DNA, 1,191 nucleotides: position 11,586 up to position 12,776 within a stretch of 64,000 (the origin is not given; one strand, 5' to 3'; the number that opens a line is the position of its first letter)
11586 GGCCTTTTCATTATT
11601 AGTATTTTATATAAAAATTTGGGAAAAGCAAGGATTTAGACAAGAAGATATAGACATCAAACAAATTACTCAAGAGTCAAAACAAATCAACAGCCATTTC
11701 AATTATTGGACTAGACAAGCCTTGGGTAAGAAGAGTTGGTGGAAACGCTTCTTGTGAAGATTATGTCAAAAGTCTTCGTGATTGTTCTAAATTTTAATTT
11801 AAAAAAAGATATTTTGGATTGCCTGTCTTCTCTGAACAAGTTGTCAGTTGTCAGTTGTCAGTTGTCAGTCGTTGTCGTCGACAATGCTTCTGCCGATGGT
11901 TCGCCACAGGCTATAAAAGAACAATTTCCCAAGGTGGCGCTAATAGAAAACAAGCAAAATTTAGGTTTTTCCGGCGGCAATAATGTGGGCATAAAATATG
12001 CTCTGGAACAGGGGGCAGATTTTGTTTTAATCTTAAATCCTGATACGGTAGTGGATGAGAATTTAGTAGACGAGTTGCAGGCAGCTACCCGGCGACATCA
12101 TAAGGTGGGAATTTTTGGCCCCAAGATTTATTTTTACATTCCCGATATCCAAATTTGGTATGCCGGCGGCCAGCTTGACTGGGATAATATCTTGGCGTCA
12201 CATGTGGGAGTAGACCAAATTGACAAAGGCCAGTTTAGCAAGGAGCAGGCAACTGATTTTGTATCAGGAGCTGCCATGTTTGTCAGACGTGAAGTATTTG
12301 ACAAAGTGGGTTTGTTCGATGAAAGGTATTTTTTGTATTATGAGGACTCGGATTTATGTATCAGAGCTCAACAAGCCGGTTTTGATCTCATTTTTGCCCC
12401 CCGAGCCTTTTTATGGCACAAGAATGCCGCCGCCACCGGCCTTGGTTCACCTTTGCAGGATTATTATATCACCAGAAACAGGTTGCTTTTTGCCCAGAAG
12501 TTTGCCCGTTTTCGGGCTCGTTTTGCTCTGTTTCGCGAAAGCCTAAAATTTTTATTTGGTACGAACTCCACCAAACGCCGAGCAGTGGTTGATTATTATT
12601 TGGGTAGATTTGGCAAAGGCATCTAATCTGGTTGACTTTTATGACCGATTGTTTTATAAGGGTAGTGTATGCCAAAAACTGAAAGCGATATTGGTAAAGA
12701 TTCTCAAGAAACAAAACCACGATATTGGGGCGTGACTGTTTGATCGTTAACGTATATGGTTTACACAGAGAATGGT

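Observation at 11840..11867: Heptanucleotide microsatellites in two glycosyltransferase genes, mutually reverse-complement-related (GTTGTCA vs GTTGACA)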

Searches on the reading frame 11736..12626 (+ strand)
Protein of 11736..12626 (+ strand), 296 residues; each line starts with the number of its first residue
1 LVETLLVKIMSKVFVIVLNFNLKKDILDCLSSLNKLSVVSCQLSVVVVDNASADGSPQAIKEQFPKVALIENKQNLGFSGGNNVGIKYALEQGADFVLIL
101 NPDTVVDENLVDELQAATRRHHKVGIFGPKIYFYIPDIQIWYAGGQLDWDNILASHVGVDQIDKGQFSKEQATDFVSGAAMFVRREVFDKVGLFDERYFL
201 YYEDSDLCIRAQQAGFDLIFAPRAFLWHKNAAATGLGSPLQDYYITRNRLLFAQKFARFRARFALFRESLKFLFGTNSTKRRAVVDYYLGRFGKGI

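Call 8: search_protein_families(library=pfam, proteins=[window:11736-12626:+])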
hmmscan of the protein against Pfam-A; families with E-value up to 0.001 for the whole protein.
window:11736-12626:+ (296 aa): 3 families
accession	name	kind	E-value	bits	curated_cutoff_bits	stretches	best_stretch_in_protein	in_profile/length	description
PF13641.12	Glyco_tranf_2_3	-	2.6e-17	64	27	1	13-231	3-214/230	Glycosyltransferase like family 2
PF00535.33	Glycos_transf_2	-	7.8e-17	62.1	23.3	1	15-191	2-167/168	Glycosyl transferase family 2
PF13632.12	Glyco_trans_2_3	-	3e-11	44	27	1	96-253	1-142/198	Glycosyl transferase family group 2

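Call 16: find_encoding_contigs(protein=window:11763-12626:+, flank=10000, max_places=10)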
Protein window:11763-12626:+ (287 aa): no gene with exactly this product is on record in the collection.

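Call 17: find_encoding_contigs(protein=window:11736-12626:+, flank=10000, max_places=10)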
Protein window:11736-12626:+ (296 aa): no gene with exactly this product is on record in the collection.

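Call 18: find_homologous_proteins(query=window:11763-12626:+, max_evalue=1e-20)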
Query window:11763-12626:+ (287 aa): 6135 proteins with E <= 1e-20 among 8000 candidates; the best 120 are listed.
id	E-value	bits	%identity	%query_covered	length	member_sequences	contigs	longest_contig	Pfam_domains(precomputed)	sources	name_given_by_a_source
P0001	1.3e-188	643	100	100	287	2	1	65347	PF13632.13,PF13641.13,PF00535.33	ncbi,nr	ncbi:glycosyltransferase family 2 protein [Candidatus Daviesbacteria bacterium]|nr:glycosyltransfera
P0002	7.4e-163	559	86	100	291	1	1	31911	PF13632.13,PF13641.13,PF00535.33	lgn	-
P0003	2.0e-138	478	71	100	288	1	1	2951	PF13632.13,PF13641.13,PF00535.33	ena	-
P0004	1.6e-106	374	57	99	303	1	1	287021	PF13632.13,PF13641.13,PF00535.33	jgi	jgi:GT2 family glycosyltransferase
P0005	2.8e-103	363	56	99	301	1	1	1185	PF13632.13,PF13641.13,PF00535.33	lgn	-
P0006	5.2e-103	362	55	99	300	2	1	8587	PF13632.13,PF13641.13,PF00535.33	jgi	-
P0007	6.8e-103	362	56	100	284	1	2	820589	PF13632.13,PF13641.13,PF00535.33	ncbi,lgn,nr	ncbi:MAG: glycosyltransferase family 2 protein [Candidatus Daviesbacteria bacterium]|nr:MAG: glycosy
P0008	1.4e-102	361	57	99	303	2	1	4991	PF13632.13,PF13641.13,PF00535.33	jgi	jgi:hypothetical protein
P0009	3.2e-102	360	55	100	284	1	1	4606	PF13632.13,PF13641.13,PF00535.33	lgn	-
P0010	1.7e-101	357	57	100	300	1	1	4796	PF13632.13,PF13641.13,PF00535.33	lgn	-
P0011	8.0e-101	355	57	99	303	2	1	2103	PF13632.13,PF13641.13,PF00535.33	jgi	-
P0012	2.2e-100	354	55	99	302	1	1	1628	PF13632.13,PF13641.13,PF00535.33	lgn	-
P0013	4.4e-100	353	55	100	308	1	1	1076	PF13712.13,PF13632.13,PF13641.13,PF00535.33,PF02709.21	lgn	-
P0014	1.8e-99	351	55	100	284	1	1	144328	PF13632.13,PF13641.13,PF00535.33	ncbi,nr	ncbi:MAG: glycosyltransferase family 2 protein [Candidatus Daviesbacteria bacterium]|nr:glycosyltran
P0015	2.4e-99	350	55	100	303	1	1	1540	PF13632.13,PF13641.13,PF00535.33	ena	-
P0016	3.0e-98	347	56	98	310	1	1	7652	PF13632.13,PF13641.13,PF00535.33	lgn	-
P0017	1.9e-97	344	57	99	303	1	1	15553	PF13632.13,PF13641.13,PF00535.33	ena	-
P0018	2.3e-97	344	54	100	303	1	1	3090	PF13632.13,PF13641.13,PF00535.33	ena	-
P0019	2.9e-97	343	53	100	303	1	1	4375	PF13632.13,PF13641.13,PF00535.33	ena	-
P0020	1.5e-96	341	51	100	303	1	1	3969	PF13632.13,PF13641.13,PF00535.33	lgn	-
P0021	2.1e-96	341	54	100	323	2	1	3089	PF13632.13,PF13641.13,PF00535.33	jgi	jgi:GT2 family glycosyltransferase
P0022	2.8e-96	340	55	100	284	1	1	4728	PF13632.13,PF13641.13,PF00535.33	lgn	-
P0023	4.2e-96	340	57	99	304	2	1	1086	PF13632.13,PF13641.13,PF00535.33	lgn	-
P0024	5.8e-96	339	52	100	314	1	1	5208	PF13712.13,PF13632.13,PF10111.15,PF13641.13,PF00535.33,PF02709.21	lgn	-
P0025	1.5e-95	338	54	99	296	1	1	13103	PF13632.13,PF13641.13,PF00535.33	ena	-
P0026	2.2e-95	337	52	100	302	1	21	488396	PF13632.13,PF10111.15,PF13641.13,PF00535.33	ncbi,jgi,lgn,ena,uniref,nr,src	ncbi:hypothetical protein A2715_04690 [Candidatus Woesebacteria bacterium RIFCSPHIGHO2_01_FULL_39_32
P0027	3.7e-95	337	52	100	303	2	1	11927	PF13632.13,PF13641.13,PF00535.33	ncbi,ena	-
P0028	4.0e-95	336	53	100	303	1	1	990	PF13641.13,PF00535.33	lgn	-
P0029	7.0e-95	336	53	99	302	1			PF13632.13,PF13641.13,PF00535.33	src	-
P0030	8.3e-95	335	52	100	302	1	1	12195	PF13632.13,PF13641.13,PF00535.33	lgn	-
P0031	1.2e-94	335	52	99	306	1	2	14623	PF13641.13,PF00535.33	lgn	-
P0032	1.3e-94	335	53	99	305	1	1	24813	PF13632.13,PF13641.13,PF00535.33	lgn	-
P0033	1.5e-94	335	50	100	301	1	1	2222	PF13632.13,PF13641.13,PF00535.33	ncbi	-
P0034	2.1e-94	334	50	100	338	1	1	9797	PF13632.13,PF13641.13,PF00535.33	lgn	-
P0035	3.2e-94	333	52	100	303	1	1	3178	PF13632.13,PF13641.13,PF00535.33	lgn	-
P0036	3.3e-94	333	51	100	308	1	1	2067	PF13632.13,PF13641.13,PF00535.33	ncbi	-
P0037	4.0e-94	333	53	99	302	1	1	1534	PF13632.13,PF13641.13,PF00535.33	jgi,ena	-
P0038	6.9e-94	332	53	100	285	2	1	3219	PF13632.13,PF10111.15,PF13641.13,PF00535.33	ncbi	-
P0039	1.9e-93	331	52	99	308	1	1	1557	PF13632.13,PF13641.13,PF00535.33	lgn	-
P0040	1.9e-93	331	53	100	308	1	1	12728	PF13632.13,PF10111.15,PF13641.13,PF00535.33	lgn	-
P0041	2.0e-93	331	52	99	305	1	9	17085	PF13632.13,PF10111.15,PF13641.13,PF00535.33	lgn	-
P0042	2.8e-93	330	54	99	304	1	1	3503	PF13632.13,PF13641.13,PF00535.33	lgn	-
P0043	4.9e-93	330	52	99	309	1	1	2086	PF13632.13,PF13641.13,PF00535.33,PF02709.21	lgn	-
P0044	5.0e-93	330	53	100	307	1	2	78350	PF13632.13,PF13641.13,PF00535.33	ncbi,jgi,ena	-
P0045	5.3e-93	329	53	100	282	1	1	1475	PF13632.13,PF10111.15,PF13641.13,PF00535.33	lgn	-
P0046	6.7e-93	329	52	100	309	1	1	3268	PF13632.13,PF10111.15,PF13641.13,PF00535.33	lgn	-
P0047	8.0e-93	329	51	100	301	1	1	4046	PF13632.13,PF13641.13,PF00535.33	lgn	-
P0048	8.7e-93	329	55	99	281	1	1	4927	PF13632.13,PF10111.15,PF13641.13,PF00535.33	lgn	-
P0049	1.0e-92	329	53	100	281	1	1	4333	PF13632.13,PF13641.13,PF00535.33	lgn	-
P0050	1.0e-92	328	53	99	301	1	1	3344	PF13632.13,PF13641.13,PF00535.33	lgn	-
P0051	1.6e-92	328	50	100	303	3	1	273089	PF13632.13,PF13641.13,PF00535.33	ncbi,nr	ncbi:MAG: glycosyltransferase family 2 protein [bacterium]|nr:glycosyltransferase family 2 protein [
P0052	2.5e-92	327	50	99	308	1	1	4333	PF13632.13,PF13641.13,PF00535.33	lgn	-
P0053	2.5e-92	327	54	99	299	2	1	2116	PF13632.13,PF13641.13,PF00535.33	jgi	-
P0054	4.1e-92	327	50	100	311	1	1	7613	PF13632.13,PF13641.13,PF00535.33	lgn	-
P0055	4.4e-92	326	51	99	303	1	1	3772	PF13632.13,PF13641.13,PF00535.33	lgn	-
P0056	4.4e-92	326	51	99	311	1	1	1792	PF13641.13,PF00535.33,PF02709.21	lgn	-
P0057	4.5e-92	326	52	100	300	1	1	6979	PF13632.13,PF13641.13,PF00535.33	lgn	-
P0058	5.9e-92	326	50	100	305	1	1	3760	PF13632.13,PF10111.15,PF13641.13,PF00535.33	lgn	-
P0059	6.3e-92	326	51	99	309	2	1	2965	PF13632.13,PF13641.13,PF00535.33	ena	-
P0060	6.6e-92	326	53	100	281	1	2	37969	PF13632.13,PF13641.13,PF00535.33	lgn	-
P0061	7.0e-92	326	52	100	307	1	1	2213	PF13632.13,PF13641.13,PF00535.33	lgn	-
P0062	9.4e-92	325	49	99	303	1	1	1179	PF13632.13,PF13641.13,PF00535.33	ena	-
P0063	1.1e-91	325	53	100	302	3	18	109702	PF13632.13,PF13641.13,PF00535.33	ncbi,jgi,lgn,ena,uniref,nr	ncbi:MAG: hypothetical protein A3D24_01705 [Candidatus Blackburnbacteria bacterium RIFCSPHIGHO2_02_F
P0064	1.1e-91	325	53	100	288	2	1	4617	PF13632.13,PF13641.13,PF00535.33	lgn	-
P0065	1.8e-91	324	53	100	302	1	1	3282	PF13632.13,PF13641.13,PF00535.33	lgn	-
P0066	1.9e-91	324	51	100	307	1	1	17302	PF13632.13,PF13641.13,PF00535.33,PF02709.21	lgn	-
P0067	2.2e-91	324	53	100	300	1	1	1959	PF13632.13,PF13641.13,PF00535.33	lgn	-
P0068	2.3e-91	324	50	100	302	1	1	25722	PF13632.13,PF13641.13,PF00535.33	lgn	-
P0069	2.3e-91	324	51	99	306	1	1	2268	PF13632.13,PF13641.13,PF00535.33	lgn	-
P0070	2.4e-91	324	52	100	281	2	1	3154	PF13632.13,PF13641.13,PF00535.33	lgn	-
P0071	3.1e-91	324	52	100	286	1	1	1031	PF13632.13,PF10111.15,PF13641.13,PF00535.33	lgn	-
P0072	3.7e-91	323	51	100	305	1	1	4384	PF13632.13,PF13641.13,PF00535.33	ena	-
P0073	3.9e-91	323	54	100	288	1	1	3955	PF13632.13,PF13641.13,PF00535.33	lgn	-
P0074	4.0e-91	323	53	100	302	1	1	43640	PF13632.13,PF13641.13,PF00535.33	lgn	-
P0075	4.0e-91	323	51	100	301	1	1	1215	PF13632.13,PF13641.13,PF00535.33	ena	-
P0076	5.0e-91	323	52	100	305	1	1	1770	PF13632.13,PF10111.15,PF13641.13,PF00535.33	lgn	-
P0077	5.4e-91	323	51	99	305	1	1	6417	PF13632.13,PF13641.13,PF00535.33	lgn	-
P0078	5.5e-91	323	50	100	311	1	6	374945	PF13632.13,PF10111.15,PF13641.13,PF00535.33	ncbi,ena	ncbi:MAG: glycosyltransferase family 2 protein [Patescibacteria group bacterium]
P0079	5.6e-91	323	50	99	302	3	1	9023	PF13632.13,PF10111.15,PF13641.13,PF00535.33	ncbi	ncbi:MAG TPA: glycosyltransferase family 2 protein [Patescibacteria group bacterium]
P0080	6.3e-91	323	54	100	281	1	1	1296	PF13632.13,PF13641.13,PF00535.33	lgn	-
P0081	6.4e-91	323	51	100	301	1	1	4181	PF13632.13,PF13641.13,PF00535.33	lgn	-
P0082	7.8e-91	322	53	100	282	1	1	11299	PF13632.13,PF10111.15,PF13641.13,PF00535.33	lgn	-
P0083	8.2e-91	322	50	99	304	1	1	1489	PF13632.13,PF13641.13,PF00535.33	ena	-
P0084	8.6e-91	322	53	100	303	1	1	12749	PF13632.13,PF13641.13,PF00535.33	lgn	-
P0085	9.1e-91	322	53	100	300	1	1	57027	PF13632.13,PF10111.15,PF13641.13,PF00535.33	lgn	-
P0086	1.0e-90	322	51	100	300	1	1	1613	PF13632.13,PF13641.13,PF00535.33,PF02709.21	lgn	-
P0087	1.1e-90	322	50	100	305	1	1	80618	PF13632.13,PF13641.13,PF00535.33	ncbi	-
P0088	1.3e-90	322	53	100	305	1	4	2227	PF13632.13,PF10111.15,PF13641.13,PF00535.33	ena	-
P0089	1.4e-90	322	55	100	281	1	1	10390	PF13632.13,PF10111.15,PF13641.13,PF00535.33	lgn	-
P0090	1.4e-90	321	51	100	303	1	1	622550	PF13632.13,PF13641.13,PF00535.33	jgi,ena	-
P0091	1.9e-90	321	51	100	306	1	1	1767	PF13632.13,PF13641.13,PF00535.33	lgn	-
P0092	1.9e-90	321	50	99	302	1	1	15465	PF13632.13,PF13641.13,PF00535.33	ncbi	-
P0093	2.0e-90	321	49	99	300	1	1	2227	PF13632.13,PF10111.15,PF13641.13,PF00535.33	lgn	-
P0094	2.1e-90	321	50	100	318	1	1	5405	PF13632.13,PF10111.15,PF13641.13,PF00535.33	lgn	-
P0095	2.3e-90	321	52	99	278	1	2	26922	PF13632.13,PF13641.13,PF00535.33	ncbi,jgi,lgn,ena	-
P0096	2.9e-90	320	52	100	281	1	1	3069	PF13632.13,PF10111.15,PF13641.13,PF00535.33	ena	-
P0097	3.1e-90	320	49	99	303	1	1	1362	PF13632.13,PF13641.13,PF00535.33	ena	-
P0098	3.4e-90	320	53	100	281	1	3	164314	PF13632.13,PF13641.13,PF00535.33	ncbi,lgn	-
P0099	4.1e-90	320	53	100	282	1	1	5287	PF13632.13,PF13641.13,PF00535.33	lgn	-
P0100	4.4e-90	320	55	100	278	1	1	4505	PF13632.13,PF13641.13,PF00535.33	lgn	-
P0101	4.7e-90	320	52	99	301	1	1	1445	PF10111.15,PF13641.13,PF00535.33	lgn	-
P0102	4.7e-90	320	51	100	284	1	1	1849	PF13632.13,PF10111.15,PF13641.13,PF00535.33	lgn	-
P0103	5.2e-90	320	51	99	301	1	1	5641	PF13641.13,PF00535.33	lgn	-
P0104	6.4e-90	319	49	100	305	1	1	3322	PF13632.13,PF13641.13,PF00535.33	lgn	-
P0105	6.5e-90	319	49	100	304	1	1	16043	PF13632.13,PF10111.15,PF13641.13,PF00535.33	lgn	-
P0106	6.6e-90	319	52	100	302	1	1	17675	PF13632.13,PF10111.15,PF13641.13,PF00535.33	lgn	-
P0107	6.8e-90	319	49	100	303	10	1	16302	PF13632.13,PF13641.13,PF00535.33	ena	-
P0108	6.8e-90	319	52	100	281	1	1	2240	PF13632.13,PF13641.13,PF00535.33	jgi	jgi:GT2 family glycosyltransferase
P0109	7.0e-90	319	53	99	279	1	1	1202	PF13632.13,PF13641.13,PF00535.33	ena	-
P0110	7.7e-90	319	52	100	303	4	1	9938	PF13632.13,PF13641.13,PF00535.33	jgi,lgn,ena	-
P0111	8.1e-90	319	50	100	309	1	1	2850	PF13632.13,PF13641.13,PF00535.33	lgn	-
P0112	8.9e-90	319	52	100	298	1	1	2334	PF13632.13,PF13641.13,PF00535.33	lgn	-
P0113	9.0e-90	319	50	100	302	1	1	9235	PF13632.13,PF13641.13,PF00535.33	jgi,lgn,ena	-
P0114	9.5e-90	319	53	100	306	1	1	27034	PF13632.13,PF13641.13,PF00535.33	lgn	-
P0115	1.0e-89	319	48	99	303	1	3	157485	PF13632.13,PF13641.13,PF00535.33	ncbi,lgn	-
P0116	1.0e-89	319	50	99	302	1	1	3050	PF13632.13,PF13641.13,PF00535.33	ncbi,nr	ncbi:MAG: glycosyltransferase family 2 protein [bacterium]|nr:glycosyltransferase family 2 protein [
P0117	1.1e-89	319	53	100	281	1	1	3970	PF13632.13,PF13641.13,PF00535.33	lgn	-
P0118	1.3e-89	318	53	100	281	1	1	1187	PF13632.13,PF13641.13,PF00535.33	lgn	-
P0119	1.3e-89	318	51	100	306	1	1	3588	PF13632.13,PF10111.15,PF13641.13,PF00535.33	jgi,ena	-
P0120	1.3e-89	318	51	99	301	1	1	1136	PF13632.13,PF13641.13,PF00535.33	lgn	-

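Call 20: find_encoding_contigs(protein=P0001, flank=3000, max_places=6)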
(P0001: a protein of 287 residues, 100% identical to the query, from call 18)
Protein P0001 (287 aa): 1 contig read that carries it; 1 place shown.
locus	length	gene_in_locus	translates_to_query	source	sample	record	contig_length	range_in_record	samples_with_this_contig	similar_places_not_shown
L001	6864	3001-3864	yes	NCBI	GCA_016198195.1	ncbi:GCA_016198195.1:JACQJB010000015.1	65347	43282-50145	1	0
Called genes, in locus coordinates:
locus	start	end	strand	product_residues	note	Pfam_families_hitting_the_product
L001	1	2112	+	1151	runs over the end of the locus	PF12979:DUF3863 (weak)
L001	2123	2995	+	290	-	PF00535:Glycos_transf_2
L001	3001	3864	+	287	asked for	PF00535:Glycos_transf_2, PF13641:Glyco_tranf_2_3, PF13632:Glyco_trans_2_3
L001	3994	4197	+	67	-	-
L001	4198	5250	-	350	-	PF01321:Creatinase_N, PF00557:Peptidase_M24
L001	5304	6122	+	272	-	PF00535:Glycos_transf_2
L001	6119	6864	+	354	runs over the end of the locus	PF00534:Glycos_transf_1, PF13692:Glyco_trans_1_4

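Call 21: find_encoding_contigs(protein=P0002, flank=10000, max_places=6)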
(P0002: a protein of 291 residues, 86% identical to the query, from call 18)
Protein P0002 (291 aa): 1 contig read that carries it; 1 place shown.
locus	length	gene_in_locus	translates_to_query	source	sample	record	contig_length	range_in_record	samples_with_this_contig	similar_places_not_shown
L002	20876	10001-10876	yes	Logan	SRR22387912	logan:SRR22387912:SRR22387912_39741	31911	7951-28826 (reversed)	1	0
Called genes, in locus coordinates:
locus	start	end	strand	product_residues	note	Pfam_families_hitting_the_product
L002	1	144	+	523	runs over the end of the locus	PF13231:PMT_2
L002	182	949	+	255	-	PF00535:Glycos_transf_2, PF10111:Glyco_tranf_2_2 (weak), PF13641:Glyco_tranf_2_3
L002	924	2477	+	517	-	PF13231:PMT_2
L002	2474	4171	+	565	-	PF10131:PTPS_related (weak), PF13231:PMT_2 (weak)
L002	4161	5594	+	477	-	PF01943:Polysacc_synt, PF13440:Polysacc_synt_3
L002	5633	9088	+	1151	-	PF12979:DUF3863 (weak)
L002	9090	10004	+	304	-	PF00535:Glycos_transf_2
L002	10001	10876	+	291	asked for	PF00535:Glycos_transf_2, PF13641:Glyco_tranf_2_3, PF13632:Glyco_trans_2_3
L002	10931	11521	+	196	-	PF01928:CYTH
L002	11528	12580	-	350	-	PF01321:Creatinase_N, PF00557:Peptidase_M24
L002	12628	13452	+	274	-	PF00535:Glycos_transf_2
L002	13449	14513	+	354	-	PF13439:Glyco_transf_4 (faint), PF00534:Glycos_transf_1, PF13692:Glyco_trans_1_4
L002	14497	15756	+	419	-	-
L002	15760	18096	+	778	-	PF09586:YfhO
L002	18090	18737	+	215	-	PF01209:Ubie_methyltran, PF01728:FtsJ (weak), PF08003:Methyltransf_9, PF13489:Methyltransf_23, PF13847:Methyltransf_31, PF08241:Methyltransf_11, PF08242:Methyltransf_12, PF13649:Methyltransf_25, +1 more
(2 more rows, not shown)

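Call 22: find_encoding_contigs(protein=P0003, flank=3000, max_places=6)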
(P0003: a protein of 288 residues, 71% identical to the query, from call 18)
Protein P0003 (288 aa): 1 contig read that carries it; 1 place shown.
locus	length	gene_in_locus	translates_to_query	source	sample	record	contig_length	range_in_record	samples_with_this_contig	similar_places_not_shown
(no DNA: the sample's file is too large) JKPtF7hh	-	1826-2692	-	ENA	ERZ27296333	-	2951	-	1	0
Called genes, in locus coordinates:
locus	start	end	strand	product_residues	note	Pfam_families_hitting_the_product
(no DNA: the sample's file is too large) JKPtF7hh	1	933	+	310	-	?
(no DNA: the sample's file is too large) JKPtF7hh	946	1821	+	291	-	PF00535:Glycos_transf_2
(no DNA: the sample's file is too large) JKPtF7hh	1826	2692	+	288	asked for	PF00535:Glycos_transf_2, PF13641:Glyco_tranf_2_3, PF13632:Glyco_trans_2_3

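Call 34: list_cluster_members(proteins=[P0001, P0121])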
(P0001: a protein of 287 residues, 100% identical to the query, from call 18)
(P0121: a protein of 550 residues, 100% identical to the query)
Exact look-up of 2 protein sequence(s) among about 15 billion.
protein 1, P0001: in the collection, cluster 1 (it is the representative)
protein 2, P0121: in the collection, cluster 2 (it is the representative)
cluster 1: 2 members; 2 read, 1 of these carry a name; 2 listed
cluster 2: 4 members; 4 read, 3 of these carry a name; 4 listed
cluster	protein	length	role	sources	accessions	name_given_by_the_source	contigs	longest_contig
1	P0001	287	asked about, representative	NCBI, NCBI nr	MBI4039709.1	glycosyltransferase family 2 protein [Candidatus Daviesbacteria bacterium]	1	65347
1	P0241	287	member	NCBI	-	-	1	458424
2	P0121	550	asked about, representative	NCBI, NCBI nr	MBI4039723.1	glycosyltransferase family 39 protein [Candidatus Daviesbacteria bacterium]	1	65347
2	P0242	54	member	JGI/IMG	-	ferrous iron transport protein A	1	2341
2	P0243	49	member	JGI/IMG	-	ferrous iron transport protein A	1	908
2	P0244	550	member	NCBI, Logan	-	-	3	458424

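Call 54: find_encoding_contigs(protein=P0044, flank=3000, max_places=4)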
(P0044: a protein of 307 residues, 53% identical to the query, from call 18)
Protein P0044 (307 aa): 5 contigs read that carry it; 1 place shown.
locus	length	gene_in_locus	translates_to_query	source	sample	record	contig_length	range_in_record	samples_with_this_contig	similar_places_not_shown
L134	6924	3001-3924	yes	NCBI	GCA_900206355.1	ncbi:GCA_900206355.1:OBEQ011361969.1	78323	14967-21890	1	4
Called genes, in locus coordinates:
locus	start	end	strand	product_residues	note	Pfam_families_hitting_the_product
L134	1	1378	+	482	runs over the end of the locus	PF01943:Polysacc_synt, PF13440:Polysacc_synt_3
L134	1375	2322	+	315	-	PF00535:Glycos_transf_2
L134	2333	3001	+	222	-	-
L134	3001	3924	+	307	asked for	PF00535:Glycos_transf_2, PF13641:Glyco_tranf_2_3, PF13632:Glyco_trans_2_3 (faint)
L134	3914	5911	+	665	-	-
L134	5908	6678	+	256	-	PF00535:Glycos_transf_2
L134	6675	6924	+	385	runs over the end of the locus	-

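Call 60: find_encoding_contigs(protein=P0059, flank=3000, max_places=4)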
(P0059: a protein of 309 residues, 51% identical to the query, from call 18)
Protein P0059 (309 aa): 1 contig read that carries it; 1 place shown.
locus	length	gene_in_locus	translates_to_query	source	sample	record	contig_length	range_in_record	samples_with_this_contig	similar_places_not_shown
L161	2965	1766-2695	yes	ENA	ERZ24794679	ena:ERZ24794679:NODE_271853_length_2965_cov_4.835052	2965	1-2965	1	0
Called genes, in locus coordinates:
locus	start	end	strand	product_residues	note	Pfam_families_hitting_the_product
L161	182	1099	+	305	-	PF00535:Glycos_transf_2, PF10111:Glyco_tranf_2_2 (weak)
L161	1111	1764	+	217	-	-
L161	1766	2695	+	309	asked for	PF00535:Glycos_transf_2, PF13641:Glyco_tranf_2_3, PF13632:Glyco_trans_2_3 (weak)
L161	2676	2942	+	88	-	-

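Call 61: find_encoding_contigs(protein=P0024, flank=3000, max_places=4)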
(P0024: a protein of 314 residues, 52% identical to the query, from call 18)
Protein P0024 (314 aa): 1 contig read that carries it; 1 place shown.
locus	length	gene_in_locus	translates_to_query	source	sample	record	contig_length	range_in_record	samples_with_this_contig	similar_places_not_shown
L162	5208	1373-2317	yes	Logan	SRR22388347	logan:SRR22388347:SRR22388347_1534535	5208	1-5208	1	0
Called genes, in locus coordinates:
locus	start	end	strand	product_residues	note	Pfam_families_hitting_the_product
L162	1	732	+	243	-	?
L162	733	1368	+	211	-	-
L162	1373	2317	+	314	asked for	PF00535:Glycos_transf_2, PF10111:Glyco_tranf_2_2 (weak), PF13641:Glyco_tranf_2_3, PF13712:Glyco_tranf_2_5 (weak), PF13632:Glyco_trans_2_3, PF02709:Glyco_transf_7C (weak)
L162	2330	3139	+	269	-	PF00535:Glycos_transf_2, PF10111:Glyco_tranf_2_2 (weak)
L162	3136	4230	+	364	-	PF13439:Glyco_transf_4, PF00534:Glycos_transf_1, PF13692:Glyco_trans_1_4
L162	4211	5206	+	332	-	?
